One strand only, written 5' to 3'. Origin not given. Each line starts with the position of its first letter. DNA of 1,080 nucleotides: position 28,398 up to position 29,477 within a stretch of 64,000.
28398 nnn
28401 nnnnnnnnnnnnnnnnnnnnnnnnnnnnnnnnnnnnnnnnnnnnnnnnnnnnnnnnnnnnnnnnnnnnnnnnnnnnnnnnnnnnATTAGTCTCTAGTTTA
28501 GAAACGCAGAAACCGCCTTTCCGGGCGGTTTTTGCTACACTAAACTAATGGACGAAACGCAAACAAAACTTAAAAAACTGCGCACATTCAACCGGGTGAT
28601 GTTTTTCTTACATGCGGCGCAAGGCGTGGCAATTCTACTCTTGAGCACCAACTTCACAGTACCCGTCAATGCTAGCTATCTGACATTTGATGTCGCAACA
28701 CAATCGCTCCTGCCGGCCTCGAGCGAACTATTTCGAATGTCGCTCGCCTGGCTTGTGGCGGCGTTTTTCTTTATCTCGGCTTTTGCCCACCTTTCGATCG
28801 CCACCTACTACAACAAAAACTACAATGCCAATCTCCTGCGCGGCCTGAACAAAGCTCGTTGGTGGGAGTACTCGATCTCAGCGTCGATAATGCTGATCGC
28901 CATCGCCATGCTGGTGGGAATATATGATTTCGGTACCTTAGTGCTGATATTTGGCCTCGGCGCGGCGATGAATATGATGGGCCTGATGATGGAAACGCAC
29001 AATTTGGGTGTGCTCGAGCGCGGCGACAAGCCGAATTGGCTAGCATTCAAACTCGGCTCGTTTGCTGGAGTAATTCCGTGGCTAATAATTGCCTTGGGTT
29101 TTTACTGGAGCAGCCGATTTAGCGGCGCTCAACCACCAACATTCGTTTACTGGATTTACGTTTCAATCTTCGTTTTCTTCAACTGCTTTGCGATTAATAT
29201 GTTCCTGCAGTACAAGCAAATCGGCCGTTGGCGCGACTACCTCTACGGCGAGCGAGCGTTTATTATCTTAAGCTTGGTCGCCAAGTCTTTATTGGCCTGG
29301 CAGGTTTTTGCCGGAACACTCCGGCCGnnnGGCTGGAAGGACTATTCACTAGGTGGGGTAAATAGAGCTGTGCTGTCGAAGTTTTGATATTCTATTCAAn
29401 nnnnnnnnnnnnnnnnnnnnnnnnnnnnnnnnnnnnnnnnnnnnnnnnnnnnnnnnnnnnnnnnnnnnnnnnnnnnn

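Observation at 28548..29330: Heliorhodopsin gene immediately downstream of rplL, next to msrA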

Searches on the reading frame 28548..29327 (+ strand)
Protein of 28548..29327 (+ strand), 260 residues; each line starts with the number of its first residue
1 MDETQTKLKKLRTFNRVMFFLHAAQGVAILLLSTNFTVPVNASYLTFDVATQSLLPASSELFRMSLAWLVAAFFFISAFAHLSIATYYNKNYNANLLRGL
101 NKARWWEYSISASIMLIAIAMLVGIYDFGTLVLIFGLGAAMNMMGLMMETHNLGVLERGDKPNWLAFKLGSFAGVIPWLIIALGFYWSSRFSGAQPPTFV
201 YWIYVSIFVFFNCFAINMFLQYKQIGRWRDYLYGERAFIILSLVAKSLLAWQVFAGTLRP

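Call 3: search_protein_families(library=pfam, proteins=[window:28548-29327:+], max_evalue=0.01)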
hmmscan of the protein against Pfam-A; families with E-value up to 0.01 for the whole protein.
window:28548-29327:+ (260 aa): 1 family
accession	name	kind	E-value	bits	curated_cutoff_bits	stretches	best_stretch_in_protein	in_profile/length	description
PF18761.7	Heliorhodopsin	-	2.4e-92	309.1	26.7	1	11-258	1-242/242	Heliorhodopsin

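Call 4: search_solved_structures(query=window:28548-29327:+, max_evalue=1, show_alignments=3)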
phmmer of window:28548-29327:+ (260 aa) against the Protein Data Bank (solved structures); distinct sequences matched with E-value up to 1: 6.
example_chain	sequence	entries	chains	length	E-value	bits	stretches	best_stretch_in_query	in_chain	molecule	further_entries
6is6_A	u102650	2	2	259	2.3e-72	246.7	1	5-260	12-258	heliorhodopsin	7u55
7clj_A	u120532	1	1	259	5.5e-72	245.5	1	5-260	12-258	heliorhodopsin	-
9ljj_A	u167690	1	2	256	4e-50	173.9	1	4-260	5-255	Heliorhodopsin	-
6su3_X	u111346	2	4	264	4.5e-50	173.7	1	4-260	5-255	48C12 heliorhodopsin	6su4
6uh3_A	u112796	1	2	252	1.8e-49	171.7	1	5-258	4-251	Heliorhodopsin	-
9vfc_A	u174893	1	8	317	2.5e-38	135.2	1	64-260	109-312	heliorhodopsin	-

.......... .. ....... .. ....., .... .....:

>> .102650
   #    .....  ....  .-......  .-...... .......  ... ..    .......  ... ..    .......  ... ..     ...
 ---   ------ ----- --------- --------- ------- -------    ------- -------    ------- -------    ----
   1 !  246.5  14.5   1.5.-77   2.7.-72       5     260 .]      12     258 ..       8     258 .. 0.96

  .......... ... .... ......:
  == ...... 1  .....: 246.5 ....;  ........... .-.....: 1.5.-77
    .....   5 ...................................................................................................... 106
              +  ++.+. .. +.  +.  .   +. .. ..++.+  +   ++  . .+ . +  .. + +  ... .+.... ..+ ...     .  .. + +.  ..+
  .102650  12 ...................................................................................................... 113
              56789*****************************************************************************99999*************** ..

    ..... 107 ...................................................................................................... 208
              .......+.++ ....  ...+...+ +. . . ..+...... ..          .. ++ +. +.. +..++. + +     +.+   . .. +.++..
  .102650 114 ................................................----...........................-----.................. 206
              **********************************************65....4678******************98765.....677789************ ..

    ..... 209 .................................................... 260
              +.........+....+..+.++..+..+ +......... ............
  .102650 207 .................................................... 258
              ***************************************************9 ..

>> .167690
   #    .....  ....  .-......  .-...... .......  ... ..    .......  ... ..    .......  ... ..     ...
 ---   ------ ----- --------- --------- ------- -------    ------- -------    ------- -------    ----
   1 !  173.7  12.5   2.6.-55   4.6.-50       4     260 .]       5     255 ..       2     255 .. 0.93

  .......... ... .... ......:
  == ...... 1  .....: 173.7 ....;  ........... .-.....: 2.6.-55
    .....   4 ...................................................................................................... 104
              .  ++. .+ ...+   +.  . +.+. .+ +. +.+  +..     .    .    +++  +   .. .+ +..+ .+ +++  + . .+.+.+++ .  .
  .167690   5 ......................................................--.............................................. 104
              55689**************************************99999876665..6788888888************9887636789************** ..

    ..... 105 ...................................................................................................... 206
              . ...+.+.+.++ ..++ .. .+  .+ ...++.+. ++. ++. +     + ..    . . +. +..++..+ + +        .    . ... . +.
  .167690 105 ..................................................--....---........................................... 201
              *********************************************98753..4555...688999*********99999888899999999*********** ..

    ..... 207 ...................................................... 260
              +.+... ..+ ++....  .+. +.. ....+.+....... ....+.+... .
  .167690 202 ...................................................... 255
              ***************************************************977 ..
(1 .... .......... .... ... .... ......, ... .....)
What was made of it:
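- On Heliorhodopsin (Pfam PF18761 / NCBIfam NF038020): E107 in RWWEY aligns with RWFEY of TaHeR (call 4).
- Closest known: TaHeR, heliorhodopsin of Thermoplasmatales archaeon SG8-52-1. Different: The window protein has insertions of 4 and 5 residues in ICL2 and ECL3 relative to TaHeR (call 4).
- PDB TaHeR E 2e-72 and 48C12 E 4.5e-50 (call 4).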

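Call 11: find_homologous_proteins(query=window:28548-29327:+, max_evalue=1e-10)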
Query window:28548-29327:+ (260 aa): 7402 proteins with E <= 1e-10 among 8000 candidates; the best 120 are listed.
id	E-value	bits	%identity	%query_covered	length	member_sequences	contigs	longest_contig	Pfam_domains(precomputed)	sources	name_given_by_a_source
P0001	1.8e-159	547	96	100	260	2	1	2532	PF18761.8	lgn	-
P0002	7.6e-156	535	94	100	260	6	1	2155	PF18761.8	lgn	-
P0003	2.5e-133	461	79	99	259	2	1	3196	PF18761.8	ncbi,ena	-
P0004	2.0e-128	445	77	99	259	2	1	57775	PF18761.8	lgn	-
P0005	3.2e-128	445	77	100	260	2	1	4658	PF18761.8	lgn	-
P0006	1.5e-126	439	74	99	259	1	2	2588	PF18761.8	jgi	jgi:hypothetical protein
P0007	2.1e-125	435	74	99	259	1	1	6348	PF18761.8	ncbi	-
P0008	2.6e-125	435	73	99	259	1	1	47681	PF18761.8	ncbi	-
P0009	1.5e-124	433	72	99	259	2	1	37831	PF18761.8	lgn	-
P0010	4.1e-123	428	73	99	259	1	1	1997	PF18761.8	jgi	-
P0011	6.8e-123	427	72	99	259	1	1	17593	PF18761.8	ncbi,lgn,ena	-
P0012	2.0e-121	422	76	93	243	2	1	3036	PF18761.8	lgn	-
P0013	5.7e-113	395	71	97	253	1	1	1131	PF18761.8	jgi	-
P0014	6.5e-113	394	70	100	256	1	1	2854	PF18761.8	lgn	-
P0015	1.3e-112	393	69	99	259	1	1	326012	PF18761.8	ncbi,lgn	-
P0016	3.7e-112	392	68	99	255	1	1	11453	PF18761.8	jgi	-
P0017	2.9e-110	386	69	99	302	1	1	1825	PF18761.8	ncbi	-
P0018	3.9e-110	385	67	100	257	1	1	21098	PF18761.8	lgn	-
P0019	7.9e-105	368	68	93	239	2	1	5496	PF18761.8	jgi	jgi:hypothetical protein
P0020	3.0e-104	366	66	98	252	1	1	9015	PF18761.8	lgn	-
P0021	8.4e-103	361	64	98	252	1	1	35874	PF18761.8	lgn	-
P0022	1.3e-102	361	65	98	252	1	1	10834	PF18761.8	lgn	-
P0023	1.7e-102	360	65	100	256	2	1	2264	PF18761.8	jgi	-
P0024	8.8e-102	358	64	98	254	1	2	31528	PF18761.8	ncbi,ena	-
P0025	4.0e-101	356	63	99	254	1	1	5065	PF18761.8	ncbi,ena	-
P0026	4.9e-101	356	64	98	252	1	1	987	PF18761.8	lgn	-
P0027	6.2e-101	355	61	99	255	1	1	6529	PF18761.8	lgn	-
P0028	8.1e-101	355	64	98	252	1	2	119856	PF18761.8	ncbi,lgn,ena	-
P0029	9.2e-101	355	64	99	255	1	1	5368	PF18761.8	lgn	-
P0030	1.5e-100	354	67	97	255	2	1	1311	PF18761.8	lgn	-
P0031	4.1e-100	353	63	100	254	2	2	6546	PF18761.8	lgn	-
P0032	4.3e-100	352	63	98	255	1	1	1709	PF18761.8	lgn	-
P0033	5.7e-100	352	65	99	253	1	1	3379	PF18761.8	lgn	-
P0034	7.4e-100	352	64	99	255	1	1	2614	PF18761.8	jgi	jgi:hypothetical protein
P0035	1.3e-99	351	61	99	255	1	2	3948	PF18761.8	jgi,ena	-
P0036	2.2e-99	350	67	97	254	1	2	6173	PF18761.8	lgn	-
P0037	3.1e-99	350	63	97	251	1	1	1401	PF18761.8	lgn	-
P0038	3.1e-99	350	64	99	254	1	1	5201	PF18761.8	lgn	-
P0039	5.5e-99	349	63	99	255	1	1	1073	PF18761.8,PF05255.17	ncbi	-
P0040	5.9e-99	349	65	97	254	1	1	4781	PF18761.8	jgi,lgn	jgi:hypothetical protein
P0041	6.8e-99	349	62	98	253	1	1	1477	PF18761.8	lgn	-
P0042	7.8e-99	348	63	99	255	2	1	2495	PF18761.8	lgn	-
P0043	9.6e-99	348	61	99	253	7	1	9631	PF18761.8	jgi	-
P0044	1.4e-98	347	62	99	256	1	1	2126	PF18761.8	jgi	-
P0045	4.5e-98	346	63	98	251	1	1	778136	PF18761.8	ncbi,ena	-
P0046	4.6e-98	346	63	92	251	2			PF18761.8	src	-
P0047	6.0e-98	345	62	99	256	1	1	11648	PF18761.8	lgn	-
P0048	7.1e-98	345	65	97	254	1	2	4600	PF18761.8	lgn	-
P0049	7.2e-98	345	63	98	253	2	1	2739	PF18761.8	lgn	-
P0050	7.4e-98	345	63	98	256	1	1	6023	PF18761.8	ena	-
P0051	8.4e-98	345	62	98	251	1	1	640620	PF18761.8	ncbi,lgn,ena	-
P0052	8.5e-98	345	60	99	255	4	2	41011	PF18761.8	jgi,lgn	jgi:VanZ family protein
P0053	9.5e-98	345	61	99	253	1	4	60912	PF18761.8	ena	-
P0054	2.3e-97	343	64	97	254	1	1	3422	PF18761.8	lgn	-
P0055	2.4e-97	343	64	99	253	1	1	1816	PF18761.8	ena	-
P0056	2.7e-97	343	64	99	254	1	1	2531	PF18761.8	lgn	-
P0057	3.2e-97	343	61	100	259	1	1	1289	PF18761.8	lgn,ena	-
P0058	4.0e-97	343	65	99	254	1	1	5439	PF18761.8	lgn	-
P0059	5.2e-97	342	67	96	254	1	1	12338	PF18761.8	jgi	-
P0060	5.5e-97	342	64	97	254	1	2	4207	PF18761.8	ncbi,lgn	-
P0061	8.1e-97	342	59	99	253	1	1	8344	PF18761.8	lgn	-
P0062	1.0e-96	341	63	98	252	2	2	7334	PF18761.8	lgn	-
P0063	1.5e-96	341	63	97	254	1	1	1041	PF18761.8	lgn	-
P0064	1.6e-96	341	61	98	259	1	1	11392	PF18761.8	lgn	-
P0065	1.6e-96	341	60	100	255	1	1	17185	PF18761.8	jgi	jgi:hypothetical protein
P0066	1.7e-96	341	60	99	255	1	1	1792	PF18761.8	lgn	-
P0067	1.9e-96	340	59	100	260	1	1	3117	PF18761.8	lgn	-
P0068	2.4e-96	340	61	99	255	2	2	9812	PF18761.8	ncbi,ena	ncbi:MAG: heliorhodopsin HeR [Patescibacteria group bacterium]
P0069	2.6e-96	340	64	98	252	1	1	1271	PF18761.8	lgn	-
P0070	2.9e-96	340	63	98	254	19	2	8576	PF18761.8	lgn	-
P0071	3.5e-96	340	62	99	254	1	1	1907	PF18761.8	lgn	-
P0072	4.4e-96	339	63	97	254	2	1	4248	PF18761.8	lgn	-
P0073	7.5e-96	339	59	99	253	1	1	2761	PF18761.8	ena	-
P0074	8.2e-96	338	60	98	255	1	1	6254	PF18761.8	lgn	-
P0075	8.7e-96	338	62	97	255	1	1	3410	PF18761.8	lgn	-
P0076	9.3e-96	338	60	100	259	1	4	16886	PF18761.8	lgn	-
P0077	9.7e-96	338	64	92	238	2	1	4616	PF18761.8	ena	-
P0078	1.0e-95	338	62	97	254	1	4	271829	PF18761.8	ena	-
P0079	1.1e-95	338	61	100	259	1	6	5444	PF18761.8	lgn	-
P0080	1.2e-95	338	62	97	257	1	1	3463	PF18761.8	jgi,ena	-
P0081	1.4e-95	338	59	99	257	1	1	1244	PF18761.8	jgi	jgi:hypothetical protein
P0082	1.5e-95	338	58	98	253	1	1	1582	PF18761.8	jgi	jgi:hypothetical protein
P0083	1.6e-95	337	62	97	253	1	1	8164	PF18761.8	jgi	jgi:hypothetical protein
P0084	1.7e-95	337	59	100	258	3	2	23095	PF18761.8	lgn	-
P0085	1.8e-95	337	62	100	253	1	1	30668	PF18761.8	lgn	-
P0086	1.8e-95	337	61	97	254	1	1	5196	PF18761.8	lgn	-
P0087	1.8e-95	337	60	100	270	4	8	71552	PF18761.8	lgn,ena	-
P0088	2.0e-95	337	62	98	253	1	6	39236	PF18761.8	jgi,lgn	jgi:hypothetical protein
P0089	2.0e-95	337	60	100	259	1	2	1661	PF18761.8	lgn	-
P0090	2.3e-95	337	62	100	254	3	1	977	PF18761.8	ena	-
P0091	2.4e-95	337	61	100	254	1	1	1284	PF18761.8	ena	-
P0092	2.5e-95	337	62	98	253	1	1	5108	PF18761.8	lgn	-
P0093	2.7e-95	337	61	98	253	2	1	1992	PF18761.8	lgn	-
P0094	3.5e-95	336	63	97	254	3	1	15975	PF18761.8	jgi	jgi:hypothetical protein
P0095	3.5e-95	336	62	99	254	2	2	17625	PF18761.8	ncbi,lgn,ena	-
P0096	4.3e-95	336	63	97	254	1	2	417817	PF18761.8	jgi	jgi:hypothetical protein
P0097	4.4e-95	336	64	96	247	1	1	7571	PF18761.8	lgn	-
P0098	4.4e-95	336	63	96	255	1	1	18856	PF18761.8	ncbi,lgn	-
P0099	4.6e-95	336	64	96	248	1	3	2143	PF18761.8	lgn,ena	-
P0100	4.7e-95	336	62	100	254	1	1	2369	PF18761.8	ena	-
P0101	4.9e-95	336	61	98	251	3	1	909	PF18761.8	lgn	-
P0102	5.2e-95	336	60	100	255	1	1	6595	PF18761.8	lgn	-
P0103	5.5e-95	336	59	99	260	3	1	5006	PF18761.8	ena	-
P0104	6.7e-95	335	61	97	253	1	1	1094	PF18761.8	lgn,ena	-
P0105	6.9e-95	335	62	98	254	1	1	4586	PF18761.8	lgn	-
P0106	7.4e-95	335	62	99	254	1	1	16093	PF18761.8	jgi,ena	-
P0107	8.5e-95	335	63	96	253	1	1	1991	PF18761.8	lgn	-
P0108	8.6e-95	335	62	96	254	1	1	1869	PF18761.8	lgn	-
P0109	8.6e-95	335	61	97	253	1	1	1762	PF18761.8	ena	-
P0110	8.8e-95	335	62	93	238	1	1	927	PF18761.8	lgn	-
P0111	9.0e-95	335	60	99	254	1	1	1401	PF18761.8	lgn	-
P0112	9.1e-95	335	62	99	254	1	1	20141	PF18761.8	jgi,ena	-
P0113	9.5e-95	335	61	97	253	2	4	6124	PF18761.8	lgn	-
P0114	1.0e-94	335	65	92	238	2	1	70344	PF18761.8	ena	-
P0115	1.4e-94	334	60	98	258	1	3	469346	PF18761.8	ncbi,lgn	ncbi:MAG: heliorhodopsin HeR [Candidatus Woykebacteria bacterium]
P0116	1.4e-94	334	59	97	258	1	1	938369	PF18761.8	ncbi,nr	ncbi:MAG: heliorhodopsin HeR [bacterium]|nr:heliorhodopsin HeR [bacterium]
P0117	1.5e-94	334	61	98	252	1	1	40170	PF18761.8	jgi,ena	-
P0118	1.6e-94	334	60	100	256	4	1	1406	PF18761.8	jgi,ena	-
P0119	1.6e-94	334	62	97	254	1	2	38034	PF18761.8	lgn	-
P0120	1.6e-94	334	64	93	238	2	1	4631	PF18761.8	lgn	-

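Call 16: find_related_loci(query=A1, collection=genome_contigs, flank=10000)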
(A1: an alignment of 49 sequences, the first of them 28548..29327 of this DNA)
Query A1 (260 aa) in genome_contigs; peptide patterns used: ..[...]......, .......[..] (x = any residue, [..] = any of these).
600 stretches matched a pattern (row limit reached: there are more); 591 encode a relative of the query (tblastn E <= 1e-3); the best 80 are kept; 80 distinct loci.
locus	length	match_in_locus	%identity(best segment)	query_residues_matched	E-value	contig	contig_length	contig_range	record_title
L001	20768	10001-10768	60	1-260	4e-103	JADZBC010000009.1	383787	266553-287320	MAG: bacterium isolate SJ655 c_000001012947, whole genome shotgun sequence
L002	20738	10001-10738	63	11-260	1e-102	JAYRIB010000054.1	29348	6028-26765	MAG: Candidatus Saccharimonadia bacterium isolate SZ_szas25bin.42 k141_1284473, whole genome shotgun sequence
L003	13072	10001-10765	61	1-260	2e-102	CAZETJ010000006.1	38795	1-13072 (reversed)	MAG TPA_asm: uncultured Candidatus Saccharibacteria bacterium isolate binchicken_co50_391 genome assembly, contig: NODE_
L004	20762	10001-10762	60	2-260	1e-101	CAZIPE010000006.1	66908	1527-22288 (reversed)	MAG TPA_asm: uncultured Candidatus Saccharibacteria bacterium isolate SRP173033_co2_102 genome assembly, contig: NODE_12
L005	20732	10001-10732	63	9-257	3e-101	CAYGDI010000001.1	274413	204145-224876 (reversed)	MAG TPA_asm: uncultured Candidatus Saccharibacteria bacterium isolate ERP113451_co1_239 genome assembly, contig: NODE_5_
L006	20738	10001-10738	61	11-260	4e-101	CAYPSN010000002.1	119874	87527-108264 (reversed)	MAG TPA_asm: uncultured Candidatus Saccharibacteria bacterium isolate SRP133034_co1_64 genome assembly, contig: NODE_46_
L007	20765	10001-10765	59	1-260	3e-100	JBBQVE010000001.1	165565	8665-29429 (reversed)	MAG: Candidatus Saccharimonadales bacterium isolate Co_metawrap_1981 Cmw_1981_k141_15212510_length_165565_cov_12.9994, w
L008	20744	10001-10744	59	9-260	2e-99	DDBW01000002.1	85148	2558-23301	MAG TPA_asm: Candidatus Dojkabacteria bacterium UBA2022 UBA2022_contig_3315, whole genome shotgun sequence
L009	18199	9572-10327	59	4-260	5e-99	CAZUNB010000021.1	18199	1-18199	MAG TPA_asm: uncultured Candidatus Saccharibacteria bacterium isolate SRP286056_co3_490 genome assembly, contig: NODE_29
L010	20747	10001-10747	59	4-260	1e-98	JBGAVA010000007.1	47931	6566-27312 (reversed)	MAG: Candidatus Saccharimonadales bacterium isolate MAG_MBR_AS.10 MBRAS-10_NODE_7_length_47931_cov_6.289129, whole genom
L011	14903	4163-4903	61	9-260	4e-98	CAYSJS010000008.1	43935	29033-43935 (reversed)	MAG TPA_asm: uncultured Candidatus Saccharibacteria bacterium isolate SRP135725_co1_201 genome assembly, contig: NODE_71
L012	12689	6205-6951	59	7-260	5e-97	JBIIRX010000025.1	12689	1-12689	MAG: Candidatus Saccharimonadales bacterium isolate ME2003-11-11_3300044715_group2_bin104 Rohwer_bin1546_scaffold_391_c2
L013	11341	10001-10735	61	11-260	6e-97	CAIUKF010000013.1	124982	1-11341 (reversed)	uncultured bacterium isolate MJ110802A_bin-329 genome assembly, contig: bin-329:13/18, whole genome shotgun sequence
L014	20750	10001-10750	58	7-260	5e-97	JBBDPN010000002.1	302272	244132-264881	MAG: Candidatus Woykebacteria bacterium isolate LejiaB_43_27 Lejia_B_33_length_302272_cov_16, whole genome shotgun seque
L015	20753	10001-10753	60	5-260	5e-97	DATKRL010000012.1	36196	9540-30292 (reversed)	MAG TPA_asm: Candidatus Dormiibacterota bacterium isolate SMAG_U14027 k141_1291782, whole genome shotgun sequence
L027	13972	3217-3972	55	5-260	4e-94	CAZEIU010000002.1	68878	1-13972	MAG TPA_asm: uncultured Candidatus Saccharibacteria bacterium isolate binchicken_co118_318 genome assembly, contig: NODE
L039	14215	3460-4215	55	4-260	6e-91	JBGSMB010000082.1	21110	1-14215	MAG: Candidatus Saccharimonadales bacterium isolate JTS-AC220 k141_3103359, whole genome shotgun sequence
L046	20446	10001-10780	53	2-260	2e-88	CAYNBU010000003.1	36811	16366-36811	MAG TPA_asm: uncultured Candidatus Saccharibacteria bacterium isolate SRP344714_co2_88 genome assembly, contig: NODE_271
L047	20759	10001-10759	55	8-259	2e-88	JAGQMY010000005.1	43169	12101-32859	MAG: Candidatus Saccharibacteria bacterium isolate HKST-UBA54 2015-01-06_1_(paired)_contig_18868, whole genome shotgun s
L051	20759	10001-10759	54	9-260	6e-88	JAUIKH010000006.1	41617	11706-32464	MAG: bacterium isolate Co_bin.354 NODE_6085_length_41617_cov_1.441480, whole genome shotgun sequence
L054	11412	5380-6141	56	8-260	3e-86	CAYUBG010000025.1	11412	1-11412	MAG TPA_asm: uncultured Candidatus Saccharibacteria bacterium isolate SRP170004_co1_3 genome assembly, contig: NODE_9162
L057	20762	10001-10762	53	9-260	2e-86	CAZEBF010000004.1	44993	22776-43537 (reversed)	MAG TPA_asm: uncultured Candidatus Saccharibacteria bacterium isolate SRP286056_co1_136 genome assembly, contig: NODE_81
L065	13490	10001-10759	54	9-260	9e-85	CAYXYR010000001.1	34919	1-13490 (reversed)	MAG TPA_asm: uncultured Candidatus Saccharibacteria bacterium isolate SRP135725_co3_632 genome assembly, contig: NODE_85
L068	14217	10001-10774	52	5-260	2e-84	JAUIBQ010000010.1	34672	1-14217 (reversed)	MAG: bacterium isolate 6_bin.47 NODE_1278_length_34672_cov_1.137212, whole genome shotgun sequence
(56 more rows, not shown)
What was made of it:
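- Closest known: Heliorhodopsins already reported in CPR/Patescibacteria. Same: The 80 best genome hits here are mostly Saccharibacteria, Dojkabacteria, WWE3 and Woykebacteria (call 16).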
